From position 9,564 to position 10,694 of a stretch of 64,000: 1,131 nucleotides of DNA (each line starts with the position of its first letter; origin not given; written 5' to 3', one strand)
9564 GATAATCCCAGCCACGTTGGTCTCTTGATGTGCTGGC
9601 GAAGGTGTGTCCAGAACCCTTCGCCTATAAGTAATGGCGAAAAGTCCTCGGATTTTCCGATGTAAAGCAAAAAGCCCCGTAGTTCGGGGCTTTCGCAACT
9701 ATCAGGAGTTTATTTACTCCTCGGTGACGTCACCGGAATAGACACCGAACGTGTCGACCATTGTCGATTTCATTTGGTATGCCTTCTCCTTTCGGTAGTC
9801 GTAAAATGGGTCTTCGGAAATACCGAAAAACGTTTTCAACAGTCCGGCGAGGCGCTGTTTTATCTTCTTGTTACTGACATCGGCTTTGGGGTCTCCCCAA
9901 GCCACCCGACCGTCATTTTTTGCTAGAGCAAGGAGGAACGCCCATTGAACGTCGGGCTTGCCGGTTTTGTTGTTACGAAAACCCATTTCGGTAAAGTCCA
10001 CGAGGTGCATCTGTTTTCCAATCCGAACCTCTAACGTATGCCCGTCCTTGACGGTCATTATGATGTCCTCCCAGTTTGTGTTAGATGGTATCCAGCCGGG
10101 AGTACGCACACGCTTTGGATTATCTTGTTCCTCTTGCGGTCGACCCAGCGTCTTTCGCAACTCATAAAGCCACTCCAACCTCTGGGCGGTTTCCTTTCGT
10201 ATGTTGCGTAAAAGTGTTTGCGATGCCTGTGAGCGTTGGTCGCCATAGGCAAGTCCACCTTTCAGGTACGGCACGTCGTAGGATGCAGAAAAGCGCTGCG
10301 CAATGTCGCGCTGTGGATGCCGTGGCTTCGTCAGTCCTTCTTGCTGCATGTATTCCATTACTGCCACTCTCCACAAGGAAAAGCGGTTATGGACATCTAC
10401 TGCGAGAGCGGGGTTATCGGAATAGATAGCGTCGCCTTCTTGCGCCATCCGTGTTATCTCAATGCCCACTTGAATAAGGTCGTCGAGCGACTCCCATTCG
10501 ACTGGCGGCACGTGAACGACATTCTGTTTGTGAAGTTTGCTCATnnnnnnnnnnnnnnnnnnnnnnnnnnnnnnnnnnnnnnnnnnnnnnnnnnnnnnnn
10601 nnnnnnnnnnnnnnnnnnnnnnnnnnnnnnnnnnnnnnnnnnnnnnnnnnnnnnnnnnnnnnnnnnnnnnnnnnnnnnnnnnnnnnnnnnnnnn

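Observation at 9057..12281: Four tightly packed uncharacterised genes embedded between xis/recombinase and GmrSD-RmuC-HsdRSM: candidate novel defense cassette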

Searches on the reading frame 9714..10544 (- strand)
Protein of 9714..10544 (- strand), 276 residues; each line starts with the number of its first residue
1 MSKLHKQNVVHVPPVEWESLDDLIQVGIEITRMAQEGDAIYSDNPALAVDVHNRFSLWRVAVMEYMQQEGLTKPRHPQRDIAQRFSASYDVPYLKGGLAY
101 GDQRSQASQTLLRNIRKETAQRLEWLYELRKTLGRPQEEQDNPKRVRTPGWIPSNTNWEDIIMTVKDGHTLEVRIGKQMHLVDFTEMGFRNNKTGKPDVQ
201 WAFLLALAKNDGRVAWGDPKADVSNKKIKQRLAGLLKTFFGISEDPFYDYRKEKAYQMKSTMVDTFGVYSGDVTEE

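Call 4: search_protein_families(library=pfam, proteins=[window:9714-10544:-], max_evalue=0.1)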
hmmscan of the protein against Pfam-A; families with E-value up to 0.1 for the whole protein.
window:9714-10544:- (276 aa): 0 families

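Call 5: search_protein_families(library=padloc, proteins=[window:9714-10544:-], max_evalue=0.1)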
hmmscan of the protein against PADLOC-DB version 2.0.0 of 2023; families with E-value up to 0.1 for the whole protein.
window:9714-10544:- (276 aa): 0 families

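Call 6: search_protein_families(library=ncbifam, proteins=[window:9714-10544:-], max_evalue=0.1)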
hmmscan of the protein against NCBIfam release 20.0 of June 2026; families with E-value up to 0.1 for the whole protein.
window:9714-10544:- (276 aa): 0 families

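Call 7: search_protein_families(library=phrogs, proteins=[window:9714-10544:-], max_evalue=0.1)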
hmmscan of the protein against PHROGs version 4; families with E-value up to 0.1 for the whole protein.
window:9714-10544:- (276 aa): 1 family
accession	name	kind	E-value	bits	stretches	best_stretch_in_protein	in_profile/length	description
phrog_7409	-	unknown function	0.07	14.1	0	1-26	1-26/72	-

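Call 8: find_encoding_contigs(protein=window:9714-10544:-, flank=10000, max_places=6)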
Protein window:9714-10544:- (276 aa): no gene with exactly this product is on record in the collection.

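Call 19: find_homologous_proteins(query=window:9714-10544:-)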
Query window:9714-10544:- (276 aa): 1 proteins with E <= 0.001 among 520 candidates.
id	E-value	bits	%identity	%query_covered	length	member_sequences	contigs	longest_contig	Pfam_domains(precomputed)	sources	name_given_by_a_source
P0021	5.6e-67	244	47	89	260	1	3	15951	-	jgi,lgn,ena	-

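Call 21: find_encoding_contigs(protein=P0021, flank=10000, max_places=3)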
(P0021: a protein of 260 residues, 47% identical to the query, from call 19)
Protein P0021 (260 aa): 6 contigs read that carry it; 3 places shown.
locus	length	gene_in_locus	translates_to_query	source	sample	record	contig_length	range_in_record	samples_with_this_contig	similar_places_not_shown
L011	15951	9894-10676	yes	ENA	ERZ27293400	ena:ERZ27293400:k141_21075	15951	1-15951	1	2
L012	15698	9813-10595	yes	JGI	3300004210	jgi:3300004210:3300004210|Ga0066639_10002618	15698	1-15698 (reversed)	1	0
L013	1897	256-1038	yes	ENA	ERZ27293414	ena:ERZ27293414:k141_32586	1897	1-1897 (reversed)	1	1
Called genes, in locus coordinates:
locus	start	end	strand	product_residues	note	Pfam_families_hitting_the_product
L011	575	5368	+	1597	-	PF13086:AAA_11, PF13245:AAA_19 (faint), PF13604:AAA_30 (weak), PF13087:AAA_12, PF18741:MTES_1575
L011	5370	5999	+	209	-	-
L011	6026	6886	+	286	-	PF00565:SNase, PF05901:Excalibur (weak)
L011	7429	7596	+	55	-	-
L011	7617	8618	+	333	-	PF14022:DUF4238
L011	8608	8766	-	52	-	-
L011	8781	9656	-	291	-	PF13365:Trypsin_2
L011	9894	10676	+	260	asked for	-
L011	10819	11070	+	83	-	PF18903:DUF5659 (weak)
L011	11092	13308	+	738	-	PF13155:Toprim_2 (faint), PF27228:MTBMA_p00010_2nd (weak)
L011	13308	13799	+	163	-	-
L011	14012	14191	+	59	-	PF13542:HTH_Tnp_ISL3 (faint), PF12728:HTH_17, PF13384:HTH_23 (faint)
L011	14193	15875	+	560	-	PF00239:Resolvase, PF07508:Recombinase, PF13408:Zn_ribbon_recom (weak)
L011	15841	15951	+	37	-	?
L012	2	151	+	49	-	?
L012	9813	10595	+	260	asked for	-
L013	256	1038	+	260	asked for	-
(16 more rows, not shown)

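Call 49: search_protein_representatives(protein=window:9714-10544:-)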
Query: 276 residues. Proteins with E-value up to 0.001 (for the whole library): 1937; up to 1e-10: 648; up to 1e-30: 6. The best 150 are listed.
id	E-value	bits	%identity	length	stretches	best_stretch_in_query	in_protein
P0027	9.0e-70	251.5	100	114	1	163-276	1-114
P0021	1.8e-67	244.0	47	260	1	18-263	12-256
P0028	3.2e-37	144.8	36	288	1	20-263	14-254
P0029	3.1e-34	135.0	52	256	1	143-268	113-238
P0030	6.3e-33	130.7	33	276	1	18-264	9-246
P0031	8.2e-33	130.3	37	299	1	18-251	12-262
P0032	2.5e-30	122.1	52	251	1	18-137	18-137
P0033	1.3e-26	110.0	38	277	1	130-267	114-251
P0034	3.9e-26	108.4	50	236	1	17-135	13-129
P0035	1.0e-25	107.1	43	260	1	128-260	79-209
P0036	1.8e-25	106.3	42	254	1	137-263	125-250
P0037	3.8e-25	105.2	40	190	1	129-270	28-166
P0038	9.7e-25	103.8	38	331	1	86-263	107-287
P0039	6.2e-24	101.2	41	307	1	131-263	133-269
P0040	8.6e-24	100.7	43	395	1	123-267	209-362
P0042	3.1e-23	98.9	42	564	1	145-263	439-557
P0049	3.8e-22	95.3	45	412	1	151-263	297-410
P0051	4.8e-22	95.0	42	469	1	151-262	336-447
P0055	7.7e-22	94.3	39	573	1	148-263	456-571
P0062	1.5e-21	93.4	43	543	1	149-260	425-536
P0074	3.3e-20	89.0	41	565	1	147-263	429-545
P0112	6.0e-19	84.9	32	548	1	20-260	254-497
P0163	4.1e-17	78.8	39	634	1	144-262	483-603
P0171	6.3e-17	78.2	31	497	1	50-267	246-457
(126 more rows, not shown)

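Call 50: search_protein_families(library=pfam, proteins=[P0042, P0055, P0163, P0049, P0051, P0040, P0112, P0171, P0062, P0074], max_evalue=0.01)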
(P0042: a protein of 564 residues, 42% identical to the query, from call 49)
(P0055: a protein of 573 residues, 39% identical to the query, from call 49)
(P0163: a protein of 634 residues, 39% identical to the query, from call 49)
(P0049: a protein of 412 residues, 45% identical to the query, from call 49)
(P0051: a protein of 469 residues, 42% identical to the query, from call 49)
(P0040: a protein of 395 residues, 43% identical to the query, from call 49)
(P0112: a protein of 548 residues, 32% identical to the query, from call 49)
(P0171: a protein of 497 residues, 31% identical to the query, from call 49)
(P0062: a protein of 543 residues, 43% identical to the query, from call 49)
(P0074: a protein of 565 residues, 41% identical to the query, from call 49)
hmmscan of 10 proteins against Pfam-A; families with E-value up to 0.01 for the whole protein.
P0042 (564 aa): 0 families

P0055 (573 aa): 0 families

P0163 (634 aa): 0 families

P0049 (412 aa): 0 families

P0051 (469 aa): 0 families

P0040 (395 aa): 0 families

P0112 (548 aa): 0 families

P0171 (497 aa): 0 families

P0062 (543 aa): 0 families

P0074 (565 aa): 0 families

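Call 51: search_protein_families(library=pfam, proteins=[P0028, P0032, P0030, P0031, P0034, P0038], max_evalue=0.01)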
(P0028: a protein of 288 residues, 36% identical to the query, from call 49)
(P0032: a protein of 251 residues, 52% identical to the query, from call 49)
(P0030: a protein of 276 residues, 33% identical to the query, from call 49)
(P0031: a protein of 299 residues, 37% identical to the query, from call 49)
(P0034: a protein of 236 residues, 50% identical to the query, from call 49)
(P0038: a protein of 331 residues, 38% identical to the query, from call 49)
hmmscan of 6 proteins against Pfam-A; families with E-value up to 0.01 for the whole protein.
P0028 (288 aa): 0 families

P0032 (251 aa): 0 families

P0030 (276 aa): 0 families

P0031 (299 aa): 0 families

P0034 (236 aa): 0 families

P0038 (331 aa): 0 families

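Call 62: predict_structure(alignment_id=A3)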
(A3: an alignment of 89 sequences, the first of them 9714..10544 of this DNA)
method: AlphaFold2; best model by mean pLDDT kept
length: 276 residues; sequences in the alignment: 89
mean_pLDDT: 88.0   pTM: 0.55
mean pLDDT of the five models: 88.0, 87.5, 87.3, 87.3, 87.1
residues with pLDDT >= 90: 202; 70-90: 38; 50-70: 25; < 50: 11
segments of 3 or more residues with pLDDT < 50: 137-140
pLDDT, mean of each block of 10 residues (from residue 1): 51 73 95 88 91 94 95 96 92 86 92 96 96 64 72 97 96 97 96 94 96 87 86 96 96 95 82 49
secondary structure, 60 per line:
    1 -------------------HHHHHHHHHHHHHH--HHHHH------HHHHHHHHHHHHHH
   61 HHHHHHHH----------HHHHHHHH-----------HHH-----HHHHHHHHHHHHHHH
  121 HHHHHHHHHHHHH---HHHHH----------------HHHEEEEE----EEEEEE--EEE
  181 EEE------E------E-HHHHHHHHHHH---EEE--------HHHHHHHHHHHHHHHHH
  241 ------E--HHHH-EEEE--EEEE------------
elements in order: H20-33 H36-40 H47-68 H79-86 H106-133 H137-141 E161-165 E170-175 E178-183 H199-209 E213-215 H224-240 H250-253 E255-258 E261-264

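Call 74: fold_search(model_id=the predicted structure, library=pdb)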
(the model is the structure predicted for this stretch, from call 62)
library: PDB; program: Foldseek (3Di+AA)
matches with E <= 10: 321; with E <= 0.001: 0
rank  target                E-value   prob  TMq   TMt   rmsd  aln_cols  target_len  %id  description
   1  4toi                  8.3e-02  0.14  0.12  0.11  19.6       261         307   12  Crystal structure of E.coli ribosomal protein S2 in complex with N-terminal domain of S1 (released 2014-12-31)
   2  4h6y_B                7.6e-01  0.05  0.13  0.10  18.1       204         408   11  Crystal structure of the DH-PH-PH domain of FARP1 (released 2013-03-13)
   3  3jrm_O                8.0e-01  0.33  0.23  0.27  10.2       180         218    9  Crystal structure of archaeal 20S proteasome in complex with mutated P26 activator (released 2009-11-03)
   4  7amv_I                8.0e-01  0.03  0.13  0.06  25.3       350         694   11  Atomic structure of the poxvirus transcription pre-initiation complex in the initially melted state (released 2021-10-06)
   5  6iry                  1.0e+00  0.04  0.12  0.09  21.7       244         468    9  Crystal structure of the zebrafish cap-specific adenosine methyltransferase bound to SAH (released 2018-12-05)
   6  7aof_I                1.0e+00  0.03  0.13  0.07  24.2       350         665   11  Atomic structure of the poxvirus transcription late pre-initiation complex (released 2021-10-06)
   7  9m08_C                1.1e+00  0.28  0.23  0.34   7.3       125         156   11  Structure of outer membrane lipoprotein QseG and histidine kinase QseE complex (released 2025-11-19)
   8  8hr5_A                1.1e+00  0.08  0.17  0.10  24.8       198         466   11  Cryo-EM structure of the CnCas12f1-sgRNA-DNA complex (released 2023-09-06)
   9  6egc                  1.2e+00  0.41  0.23  0.42  11.6       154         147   14  Single-chain version of 2L4HC2_23 (PDB 5J0K) (released 2019-05-29)
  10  1orj_C                1.2e+00  0.33  0.23  0.46   5.7       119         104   12  FLAGELLAR EXPORT CHAPERONE (released 2003-09-16)
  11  5yny_C                1.3e+00  0.18  0.17  0.35  11.0       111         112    8  Structure of house dust mite allergen Der F 21 in PEG2KMME (released 2019-03-13)
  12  7qcf_C                1.3e+00  0.15  0.16  0.15  17.6       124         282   18  X-ray crystallographic structure of E. coli K-12 glycyl-tRNA synthetase alpha subunit (glyQ) (released 2022-05-04)
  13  8fvt_A                1.4e+00  0.30  0.19  0.44   9.7       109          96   15  Multi-state design of two-state switchable hinge proteins (released 2023-08-16)
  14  7qcf_B                1.4e+00  0.16  0.17  0.17  15.5       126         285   17  X-ray crystallographic structure of E. coli K-12 glycyl-tRNA synthetase alpha subunit (glyQ) (released 2022-05-04)
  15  5by4                  1.4e+00  0.08  0.12  0.24  12.9       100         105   15  Structure and function of the Escherichia coli Tol-Pal stator protein TolR (released 2015-09-16)
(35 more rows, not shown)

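Call 79: fold_search(model_id=the predicted structure, library=viral)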
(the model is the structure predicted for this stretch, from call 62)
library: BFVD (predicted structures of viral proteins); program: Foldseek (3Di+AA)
matches with E <= 10: 511; with E <= 0.001: 0
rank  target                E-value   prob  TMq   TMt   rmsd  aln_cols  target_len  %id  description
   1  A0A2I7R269            2.5e-02  0.23  0.16  0.13  20.6       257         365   12  (no name in the UniProt tables at hand)
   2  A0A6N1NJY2            3.3e-02  0.16  0.13  0.08  23.9       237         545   11  Zinc ABC transporter ATP-binding protein [Tupanvirus soda lake]
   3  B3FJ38                6.9e-02  0.13  0.14  0.13  17.3       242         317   13  Uncharacterized protein [Pseudomonas phage 201phi2-1]
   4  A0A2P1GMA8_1          7.7e-02  0.14  0.13  0.05  18.0       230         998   13  RNA-dependent RNA polymerase [Wuhan astro-like virus]
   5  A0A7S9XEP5            1.2e-01  0.08  0.12  0.05  16.9       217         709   12  (no name in the UniProt tables at hand)
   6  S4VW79                1.3e-01  0.13  0.20  0.13  14.8       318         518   12  DUF5848 domain-containing protein [Pandoravirus salinus]
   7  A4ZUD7                2.2e-01  0.75  0.28  0.43   7.8       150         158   14  Uncharacterized protein ORF158 [Acidianus bottle-shaped virus (isolate Italy/Pozzuoli)]
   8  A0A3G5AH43            2.2e-01  0.11  0.18  0.16  24.3       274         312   12  Uncharacterized protein [Sylvanvirus sp.]
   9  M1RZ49                2.5e-01  0.23  0.17  0.27   9.7       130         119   16  (no name in the UniProt tables at hand)
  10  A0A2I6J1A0            2.9e-01  0.06  0.13  0.12  19.9       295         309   10  RNA polymerase-associated transcription-specificity factor RAP94 [Vaccinia virus]
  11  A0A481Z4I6            3.2e-01  0.06  0.15  0.11  17.1       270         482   14  Phosphorylated CTD interacting factor 1 WW domain protein [Pithovirus LCPAC101]
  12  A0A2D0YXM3            4.3e-01  0.07  0.15  0.12  23.1       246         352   15  Uncharacterized protein [Vibrio phage JSF10]
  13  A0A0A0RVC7            4.5e-01  0.21  0.19  0.28  15.9       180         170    8  Uncharacterized protein [Bacillus phage Moonbeam]
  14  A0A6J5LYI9            4.8e-01  0.06  0.12  0.13  18.1       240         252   13  Uncharacterized protein [uncultured Caudovirales phage]
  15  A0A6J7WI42            6.0e-01  0.54  0.21  0.41  10.1       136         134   12  Uncharacterized protein [uncultured Caudovirales phage]
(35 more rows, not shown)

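Call 109: search_dna_similar(query=window:9714-10544:-, collection=plasmids, mode=protein, max_evalue=0.001, max_rows=15)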
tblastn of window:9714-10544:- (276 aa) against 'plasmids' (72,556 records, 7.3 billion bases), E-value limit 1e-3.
No match.

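Call 123: search_dna_similar(query=window:9714-10544:-, collection=phages, mode=protein, max_evalue=0.001, max_rows=10)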
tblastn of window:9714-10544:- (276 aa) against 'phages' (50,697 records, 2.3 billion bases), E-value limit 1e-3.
No match.
